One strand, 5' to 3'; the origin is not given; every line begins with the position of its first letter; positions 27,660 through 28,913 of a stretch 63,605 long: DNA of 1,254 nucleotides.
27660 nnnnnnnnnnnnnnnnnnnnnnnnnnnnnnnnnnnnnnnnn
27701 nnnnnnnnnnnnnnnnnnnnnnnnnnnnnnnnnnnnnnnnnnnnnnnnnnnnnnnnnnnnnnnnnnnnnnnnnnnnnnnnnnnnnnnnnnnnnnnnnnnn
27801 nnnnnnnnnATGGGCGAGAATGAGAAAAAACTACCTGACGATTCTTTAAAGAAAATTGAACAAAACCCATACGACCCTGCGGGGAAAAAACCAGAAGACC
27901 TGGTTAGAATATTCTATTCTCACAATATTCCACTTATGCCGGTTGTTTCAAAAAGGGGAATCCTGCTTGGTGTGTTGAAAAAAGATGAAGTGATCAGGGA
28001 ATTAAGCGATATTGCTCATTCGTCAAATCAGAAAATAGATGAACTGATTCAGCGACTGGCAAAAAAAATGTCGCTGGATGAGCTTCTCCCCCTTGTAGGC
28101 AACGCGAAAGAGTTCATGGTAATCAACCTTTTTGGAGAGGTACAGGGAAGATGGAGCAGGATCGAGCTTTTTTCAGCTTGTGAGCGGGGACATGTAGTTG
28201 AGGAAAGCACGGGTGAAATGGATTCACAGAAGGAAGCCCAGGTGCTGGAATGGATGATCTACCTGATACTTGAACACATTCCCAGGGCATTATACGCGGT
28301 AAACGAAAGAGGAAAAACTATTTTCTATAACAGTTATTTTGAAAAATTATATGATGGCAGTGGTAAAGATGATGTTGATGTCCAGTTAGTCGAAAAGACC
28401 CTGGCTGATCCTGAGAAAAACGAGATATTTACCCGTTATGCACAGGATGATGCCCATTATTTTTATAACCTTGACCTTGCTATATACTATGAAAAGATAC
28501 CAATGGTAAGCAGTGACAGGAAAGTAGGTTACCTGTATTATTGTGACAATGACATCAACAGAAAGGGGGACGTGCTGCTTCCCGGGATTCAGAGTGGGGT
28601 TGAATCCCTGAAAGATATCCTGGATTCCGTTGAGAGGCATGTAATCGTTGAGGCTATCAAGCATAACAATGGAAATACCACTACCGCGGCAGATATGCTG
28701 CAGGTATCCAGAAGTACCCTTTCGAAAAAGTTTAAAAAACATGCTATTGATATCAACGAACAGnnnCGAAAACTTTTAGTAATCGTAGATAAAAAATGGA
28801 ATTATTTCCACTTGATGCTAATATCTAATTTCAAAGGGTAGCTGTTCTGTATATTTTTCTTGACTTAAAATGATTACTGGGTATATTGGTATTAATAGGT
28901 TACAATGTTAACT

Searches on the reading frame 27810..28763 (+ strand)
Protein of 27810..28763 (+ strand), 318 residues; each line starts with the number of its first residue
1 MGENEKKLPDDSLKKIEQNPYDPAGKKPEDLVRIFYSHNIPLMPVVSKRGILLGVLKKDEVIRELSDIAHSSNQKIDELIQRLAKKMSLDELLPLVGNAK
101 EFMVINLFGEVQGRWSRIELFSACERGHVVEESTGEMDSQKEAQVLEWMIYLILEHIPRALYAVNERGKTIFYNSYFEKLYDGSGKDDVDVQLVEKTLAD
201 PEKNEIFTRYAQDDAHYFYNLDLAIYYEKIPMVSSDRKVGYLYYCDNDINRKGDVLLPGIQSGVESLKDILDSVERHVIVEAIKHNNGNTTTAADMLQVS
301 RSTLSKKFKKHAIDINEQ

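Call 8: search_protein_families(library=ncbifam, proteins=[window:27810-28763:+], max_evalue=0.00001)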
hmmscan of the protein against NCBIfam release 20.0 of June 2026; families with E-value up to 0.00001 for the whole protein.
window:27810-28763:+ (318 aa): 3 families
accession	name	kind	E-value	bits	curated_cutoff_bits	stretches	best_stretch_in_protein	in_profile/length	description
NF041552.1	TF_PrdR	equivalog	4.7e-10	38.4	795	0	267-310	532-575/577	sigma-54 dependent transcriptional regulator PrdR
NF001659.0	PRK00430.1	equivalog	1.5e-06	28.8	99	1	270-312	54-96/98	DNA-binding transcriptional regulator Fis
NF008485.2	PRK11388.1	equivalog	1.8e-06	26.6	551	1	271-317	595-641/643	dihydroxyacetone kinase operon transcriptional regulator DhaR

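Call 50: search_protein_families(library=pfam, proteins=[window:27810-28763:+], max_evalue=0.00001)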
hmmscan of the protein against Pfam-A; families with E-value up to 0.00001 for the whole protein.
window:27810-28763:+ (318 aa): 1 family
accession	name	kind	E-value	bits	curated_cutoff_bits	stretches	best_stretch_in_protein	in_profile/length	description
PF02954.25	HTH_8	-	1.3e-10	41.2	22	1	271-310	2-41/42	Bacterial regulatory protein, Fis family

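Call 72: search_solved_structures(query=window:27810-28763:+, max_evalue=1, show_alignments=1)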
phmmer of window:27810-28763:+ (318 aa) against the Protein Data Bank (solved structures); distinct sequences matched with E-value up to 1: 18.
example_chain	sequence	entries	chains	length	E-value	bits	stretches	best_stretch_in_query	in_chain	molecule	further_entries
1etx_A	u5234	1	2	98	0.014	18.1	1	270-313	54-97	FACTOR FOR INVERSION STIMULATION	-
9s4w_A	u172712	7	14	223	0.015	18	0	29-69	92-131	AcuB from Geobacillus stearothermophilus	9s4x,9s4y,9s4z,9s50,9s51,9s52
1fip_A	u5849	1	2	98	0.019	17.7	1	270-313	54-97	FACTOR FOR INVERSION STIMULATION (FIS)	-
4fis_A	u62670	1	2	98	0.019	17.7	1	270-313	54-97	FACTOR FOR INVERSION STIMULATION (FIS)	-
1ety_A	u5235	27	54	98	0.019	17.7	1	270-313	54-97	FACTOR FOR INVERSION STIMULATION | FACTOR FOR INVERSION STIMULATION (FIS) | DNA-binding protein fis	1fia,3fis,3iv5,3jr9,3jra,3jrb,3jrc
1f36_A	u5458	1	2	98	0.019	17.7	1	270-313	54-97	FIS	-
1etk_A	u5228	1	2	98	0.036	16.8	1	270-313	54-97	FACTOR FOR INVERSION STIMULATION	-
1etq_A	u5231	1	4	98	0.036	16.7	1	270-313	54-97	FACTOR FOR INVERSION STIMULATION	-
1eto_A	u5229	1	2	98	0.05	16.3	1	270-313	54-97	FACTOR FOR INVERSION STIMULATION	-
6m10_A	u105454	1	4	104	0.1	15.3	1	270-311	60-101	Putative Fis-like DNA-binding protein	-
1etv_A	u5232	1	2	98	0.13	14.9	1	270-313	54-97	FACTOR FOR INVERSION STIMULATION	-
1etw_A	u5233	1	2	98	0.18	14.5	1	270-313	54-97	FACTOR FOR INVERSION STIMULATION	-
8p53_C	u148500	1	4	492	0.38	13.4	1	266-313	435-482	Transcriptional regulator FleQ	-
3kh5_A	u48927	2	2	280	0.6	12.8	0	29-82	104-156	protein MJ1225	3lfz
9qs7_A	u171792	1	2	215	0.67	12.6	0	29-70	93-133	Acetoin utilization protein AcuB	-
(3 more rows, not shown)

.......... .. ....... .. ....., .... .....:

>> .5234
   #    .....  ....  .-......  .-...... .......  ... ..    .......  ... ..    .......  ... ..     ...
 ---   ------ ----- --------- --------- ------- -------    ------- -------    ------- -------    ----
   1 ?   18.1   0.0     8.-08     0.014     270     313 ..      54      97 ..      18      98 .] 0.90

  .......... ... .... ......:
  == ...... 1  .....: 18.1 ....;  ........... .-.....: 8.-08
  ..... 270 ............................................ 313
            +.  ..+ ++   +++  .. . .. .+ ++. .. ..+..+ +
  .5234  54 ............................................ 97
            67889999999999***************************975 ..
